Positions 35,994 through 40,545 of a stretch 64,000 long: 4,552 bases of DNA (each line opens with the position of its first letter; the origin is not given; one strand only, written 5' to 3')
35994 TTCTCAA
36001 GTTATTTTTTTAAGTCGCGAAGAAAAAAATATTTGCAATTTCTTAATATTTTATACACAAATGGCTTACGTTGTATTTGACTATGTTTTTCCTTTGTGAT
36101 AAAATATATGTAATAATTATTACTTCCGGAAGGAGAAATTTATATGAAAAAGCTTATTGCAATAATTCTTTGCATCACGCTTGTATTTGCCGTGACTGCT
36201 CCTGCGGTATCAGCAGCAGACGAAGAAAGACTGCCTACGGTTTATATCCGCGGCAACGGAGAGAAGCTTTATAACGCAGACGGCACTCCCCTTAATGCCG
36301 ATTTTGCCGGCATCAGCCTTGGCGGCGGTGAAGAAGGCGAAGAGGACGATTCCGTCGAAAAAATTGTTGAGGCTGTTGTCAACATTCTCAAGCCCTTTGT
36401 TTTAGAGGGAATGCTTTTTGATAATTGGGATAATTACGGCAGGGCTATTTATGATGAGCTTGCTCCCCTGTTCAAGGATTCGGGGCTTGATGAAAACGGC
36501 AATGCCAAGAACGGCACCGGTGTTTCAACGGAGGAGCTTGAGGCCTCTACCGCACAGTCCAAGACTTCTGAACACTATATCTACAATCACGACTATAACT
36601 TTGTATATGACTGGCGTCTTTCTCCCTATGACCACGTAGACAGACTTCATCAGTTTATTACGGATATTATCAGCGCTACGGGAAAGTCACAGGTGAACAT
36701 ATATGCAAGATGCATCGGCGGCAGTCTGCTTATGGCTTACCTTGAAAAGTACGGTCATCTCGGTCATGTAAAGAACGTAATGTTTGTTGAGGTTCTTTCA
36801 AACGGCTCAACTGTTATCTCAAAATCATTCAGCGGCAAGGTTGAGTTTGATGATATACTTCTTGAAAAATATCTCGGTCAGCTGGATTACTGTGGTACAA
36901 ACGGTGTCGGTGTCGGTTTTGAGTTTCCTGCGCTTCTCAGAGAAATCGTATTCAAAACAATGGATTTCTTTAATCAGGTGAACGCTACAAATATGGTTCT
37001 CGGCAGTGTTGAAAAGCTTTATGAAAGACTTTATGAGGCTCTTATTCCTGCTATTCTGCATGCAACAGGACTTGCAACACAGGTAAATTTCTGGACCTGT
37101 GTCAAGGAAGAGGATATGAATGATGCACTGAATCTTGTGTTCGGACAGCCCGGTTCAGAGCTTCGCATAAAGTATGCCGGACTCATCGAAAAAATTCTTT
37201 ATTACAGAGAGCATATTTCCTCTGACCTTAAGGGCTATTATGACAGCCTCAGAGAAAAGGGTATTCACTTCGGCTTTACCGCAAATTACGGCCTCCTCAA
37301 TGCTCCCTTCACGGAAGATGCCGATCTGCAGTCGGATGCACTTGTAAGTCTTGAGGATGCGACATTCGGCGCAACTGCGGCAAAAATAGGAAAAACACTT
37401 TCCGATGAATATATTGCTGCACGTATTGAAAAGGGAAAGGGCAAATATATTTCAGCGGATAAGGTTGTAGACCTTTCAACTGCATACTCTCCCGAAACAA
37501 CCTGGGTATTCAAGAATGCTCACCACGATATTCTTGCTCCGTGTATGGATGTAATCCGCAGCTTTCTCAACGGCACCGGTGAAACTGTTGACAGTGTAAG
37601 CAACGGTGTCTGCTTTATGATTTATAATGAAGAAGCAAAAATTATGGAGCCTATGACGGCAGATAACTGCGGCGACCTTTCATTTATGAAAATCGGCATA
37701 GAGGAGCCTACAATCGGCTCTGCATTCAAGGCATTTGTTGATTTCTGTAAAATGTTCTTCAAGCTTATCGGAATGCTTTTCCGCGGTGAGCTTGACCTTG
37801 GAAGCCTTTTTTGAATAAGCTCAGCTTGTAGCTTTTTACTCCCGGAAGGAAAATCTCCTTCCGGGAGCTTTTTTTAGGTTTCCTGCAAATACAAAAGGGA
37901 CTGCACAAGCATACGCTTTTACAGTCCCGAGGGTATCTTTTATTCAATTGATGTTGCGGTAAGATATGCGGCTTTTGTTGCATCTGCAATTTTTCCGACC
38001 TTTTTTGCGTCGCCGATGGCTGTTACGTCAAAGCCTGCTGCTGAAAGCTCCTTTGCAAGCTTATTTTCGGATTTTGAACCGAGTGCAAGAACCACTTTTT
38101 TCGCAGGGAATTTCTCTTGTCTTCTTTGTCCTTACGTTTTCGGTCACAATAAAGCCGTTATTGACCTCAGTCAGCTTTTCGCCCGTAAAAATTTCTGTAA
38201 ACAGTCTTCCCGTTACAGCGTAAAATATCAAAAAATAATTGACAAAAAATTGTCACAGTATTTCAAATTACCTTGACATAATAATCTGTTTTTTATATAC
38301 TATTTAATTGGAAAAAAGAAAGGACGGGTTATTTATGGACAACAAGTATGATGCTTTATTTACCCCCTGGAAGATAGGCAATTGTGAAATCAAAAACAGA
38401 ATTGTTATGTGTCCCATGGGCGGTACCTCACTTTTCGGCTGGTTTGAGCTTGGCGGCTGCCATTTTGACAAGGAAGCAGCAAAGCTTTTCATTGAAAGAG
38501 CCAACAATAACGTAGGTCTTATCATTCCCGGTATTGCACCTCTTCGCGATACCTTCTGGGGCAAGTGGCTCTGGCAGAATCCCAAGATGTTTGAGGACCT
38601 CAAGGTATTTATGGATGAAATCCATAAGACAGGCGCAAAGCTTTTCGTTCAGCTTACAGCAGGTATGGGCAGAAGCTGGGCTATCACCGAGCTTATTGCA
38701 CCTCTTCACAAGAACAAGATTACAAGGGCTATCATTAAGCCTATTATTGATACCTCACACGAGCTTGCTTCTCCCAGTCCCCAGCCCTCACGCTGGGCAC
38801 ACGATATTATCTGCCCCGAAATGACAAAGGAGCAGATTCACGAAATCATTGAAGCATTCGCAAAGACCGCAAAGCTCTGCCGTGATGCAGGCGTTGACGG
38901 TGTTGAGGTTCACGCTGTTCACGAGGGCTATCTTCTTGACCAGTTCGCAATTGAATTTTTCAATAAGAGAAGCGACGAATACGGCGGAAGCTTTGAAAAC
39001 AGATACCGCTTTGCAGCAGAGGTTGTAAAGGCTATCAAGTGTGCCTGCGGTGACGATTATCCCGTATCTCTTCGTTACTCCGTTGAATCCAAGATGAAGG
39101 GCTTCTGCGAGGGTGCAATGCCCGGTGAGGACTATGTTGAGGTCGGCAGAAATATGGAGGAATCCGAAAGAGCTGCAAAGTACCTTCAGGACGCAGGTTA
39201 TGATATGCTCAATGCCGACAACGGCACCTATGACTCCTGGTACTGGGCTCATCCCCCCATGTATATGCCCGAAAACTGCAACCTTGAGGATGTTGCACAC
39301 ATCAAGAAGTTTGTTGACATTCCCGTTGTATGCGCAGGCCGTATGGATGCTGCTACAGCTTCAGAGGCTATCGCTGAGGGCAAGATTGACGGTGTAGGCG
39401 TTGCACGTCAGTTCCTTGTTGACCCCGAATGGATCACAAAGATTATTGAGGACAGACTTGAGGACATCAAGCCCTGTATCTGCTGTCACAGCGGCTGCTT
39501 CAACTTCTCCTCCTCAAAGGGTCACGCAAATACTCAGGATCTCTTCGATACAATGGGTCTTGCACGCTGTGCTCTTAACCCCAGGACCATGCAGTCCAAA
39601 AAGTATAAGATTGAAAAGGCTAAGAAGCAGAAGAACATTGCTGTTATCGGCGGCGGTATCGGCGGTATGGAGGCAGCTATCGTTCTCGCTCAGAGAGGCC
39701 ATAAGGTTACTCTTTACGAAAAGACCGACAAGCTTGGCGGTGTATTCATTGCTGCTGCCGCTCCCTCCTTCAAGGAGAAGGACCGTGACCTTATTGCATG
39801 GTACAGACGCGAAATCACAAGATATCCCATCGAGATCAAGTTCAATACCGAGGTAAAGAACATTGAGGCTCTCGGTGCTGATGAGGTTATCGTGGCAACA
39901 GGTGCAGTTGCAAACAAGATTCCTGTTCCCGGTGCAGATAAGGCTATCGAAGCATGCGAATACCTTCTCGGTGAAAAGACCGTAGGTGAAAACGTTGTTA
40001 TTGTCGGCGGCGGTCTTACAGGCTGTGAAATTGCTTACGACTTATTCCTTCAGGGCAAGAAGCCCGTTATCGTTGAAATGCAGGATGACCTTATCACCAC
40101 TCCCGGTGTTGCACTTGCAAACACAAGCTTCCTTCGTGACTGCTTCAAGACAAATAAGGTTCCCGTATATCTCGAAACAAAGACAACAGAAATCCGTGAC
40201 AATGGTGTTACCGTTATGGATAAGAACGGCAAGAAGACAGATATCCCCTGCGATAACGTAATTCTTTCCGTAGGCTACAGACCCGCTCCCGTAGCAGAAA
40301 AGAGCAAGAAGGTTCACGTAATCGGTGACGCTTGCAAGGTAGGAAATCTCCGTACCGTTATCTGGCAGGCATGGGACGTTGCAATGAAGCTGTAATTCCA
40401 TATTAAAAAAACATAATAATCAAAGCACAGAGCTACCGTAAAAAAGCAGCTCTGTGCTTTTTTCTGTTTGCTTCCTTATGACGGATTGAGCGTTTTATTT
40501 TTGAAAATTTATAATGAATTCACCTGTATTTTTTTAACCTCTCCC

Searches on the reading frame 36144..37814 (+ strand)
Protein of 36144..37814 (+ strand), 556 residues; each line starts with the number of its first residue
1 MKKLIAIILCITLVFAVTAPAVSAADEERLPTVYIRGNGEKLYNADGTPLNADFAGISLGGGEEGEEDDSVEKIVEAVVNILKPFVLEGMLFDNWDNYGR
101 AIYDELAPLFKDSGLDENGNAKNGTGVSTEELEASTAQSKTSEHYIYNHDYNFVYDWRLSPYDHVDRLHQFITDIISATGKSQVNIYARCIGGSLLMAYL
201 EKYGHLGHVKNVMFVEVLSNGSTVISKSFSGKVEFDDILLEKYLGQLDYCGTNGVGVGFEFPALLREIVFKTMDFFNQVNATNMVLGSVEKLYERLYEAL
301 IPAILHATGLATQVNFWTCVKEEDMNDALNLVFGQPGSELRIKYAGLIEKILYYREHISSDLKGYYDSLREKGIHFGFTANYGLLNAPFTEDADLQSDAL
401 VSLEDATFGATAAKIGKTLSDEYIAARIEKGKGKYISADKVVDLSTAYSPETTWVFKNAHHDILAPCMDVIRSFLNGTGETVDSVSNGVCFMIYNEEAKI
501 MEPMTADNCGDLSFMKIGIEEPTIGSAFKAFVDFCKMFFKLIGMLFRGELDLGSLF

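Call 4: search_protein_families(library=pfam, proteins=[window:36144-37814:+], max_evalue=0.01)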
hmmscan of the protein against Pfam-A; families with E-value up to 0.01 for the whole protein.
window:36144-37814:+ (556 aa): 1 family
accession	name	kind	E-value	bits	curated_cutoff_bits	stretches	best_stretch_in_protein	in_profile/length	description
PF00561.26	Abhydrolase_1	-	0.007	16.5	25.8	0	149-217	48-102/245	alpha/beta hydrolase fold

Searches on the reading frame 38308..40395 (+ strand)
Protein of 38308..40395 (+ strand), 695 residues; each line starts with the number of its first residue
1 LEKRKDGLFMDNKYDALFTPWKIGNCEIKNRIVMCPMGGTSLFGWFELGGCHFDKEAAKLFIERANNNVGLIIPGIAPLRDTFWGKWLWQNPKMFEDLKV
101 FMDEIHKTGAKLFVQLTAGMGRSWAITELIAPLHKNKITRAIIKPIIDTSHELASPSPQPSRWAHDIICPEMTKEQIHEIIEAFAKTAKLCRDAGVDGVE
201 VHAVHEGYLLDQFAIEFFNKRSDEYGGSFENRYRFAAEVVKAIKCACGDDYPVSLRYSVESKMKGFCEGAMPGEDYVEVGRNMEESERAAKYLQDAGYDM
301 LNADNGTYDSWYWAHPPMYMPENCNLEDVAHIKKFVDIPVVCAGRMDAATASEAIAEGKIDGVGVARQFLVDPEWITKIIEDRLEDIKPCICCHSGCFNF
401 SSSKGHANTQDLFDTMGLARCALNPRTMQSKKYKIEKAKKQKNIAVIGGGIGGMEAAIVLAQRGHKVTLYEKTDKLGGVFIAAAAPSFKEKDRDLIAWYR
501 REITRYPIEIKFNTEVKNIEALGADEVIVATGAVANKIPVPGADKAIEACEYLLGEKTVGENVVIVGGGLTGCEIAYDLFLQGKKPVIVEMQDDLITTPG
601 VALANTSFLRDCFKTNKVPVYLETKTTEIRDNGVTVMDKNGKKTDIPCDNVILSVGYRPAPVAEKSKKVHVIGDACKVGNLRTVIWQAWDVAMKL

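Call 4: search_protein_families(library=pfam, proteins=[window:38308-40395:+], max_evalue=0.01)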
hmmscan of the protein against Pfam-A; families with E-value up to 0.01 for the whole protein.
window:38308-40395:+ (695 aa): 17 families
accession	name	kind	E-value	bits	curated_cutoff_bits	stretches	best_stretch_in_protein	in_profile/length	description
PF00724.26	Oxidored_FMN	-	2.3e-56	192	27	1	17-383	2-339/342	NADH:flavin oxidoreductase / NADH oxidase family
PF07992.20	Pyr_redox_2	-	1.5e-42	146.5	26.1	2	443-667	2-247/291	Pyridine nucleotide-disulphide oxidoreductase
PF13738.12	Pyr_redox_3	-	8.5e-20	71.6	30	2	517-660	105-270/305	Pyridine nucleotide-disulphide oxidoreductase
PF00070.33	Pyr_redox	-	1.7e-18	67.4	22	2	562-635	1-72/82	Pyridine nucleotide-disulphide oxidoreductase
PF01266.30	DAO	-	1.6e-15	57.9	27.9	2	444-478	2-37/353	FAD dependent oxidoreductase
PF13450.12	NAD_binding_8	-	3.6e-13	50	21.9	1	446-479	1-34/68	NAD(P)-binding Rossmann-like domain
PF12831.13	FAD_oxidored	-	3.2e-10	40.3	27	1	444-490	2-48/416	FAD dependent oxidoreductase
PF00890.30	FAD_binding_2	-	3.1e-09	37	20.4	1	444-478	2-36/414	FAD binding domain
PF01134.28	GIDA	-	3.1e-09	36.8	22.1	1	444-478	2-37/391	Glucose inhibited division protein A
PF03486.20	HI0933_like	-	9e-08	32.3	50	1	443-478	2-37/244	HI0933-like protein Rossmann domain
PF13434.12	Lys_Orn_oxgnase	-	2.1e-07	30.8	21.3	1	508-625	132-250/339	L-lysine 6-monooxygenase/L-ornithine 5-monooxygenase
PF01593.30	Amino_oxidase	-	1.4e-05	25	19.8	1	451-478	1-28/443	Flavin containing amine oxidoreductase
PF02737.24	3HCDH_N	-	2.2e-05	24.9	22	1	443-519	1-76/180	3-hydroxyacyl-CoA dehydrogenase, NAD binding domain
PF01494.25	FAD_binding_3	-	2.5e-05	24.1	22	0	562-599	3-40/349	FAD binding domain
PF06690.17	HcgC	-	0.0033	17.5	31.4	0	544-594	27-76/248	FeGP cofactor biosynthesis protein, methyltransferase HcgC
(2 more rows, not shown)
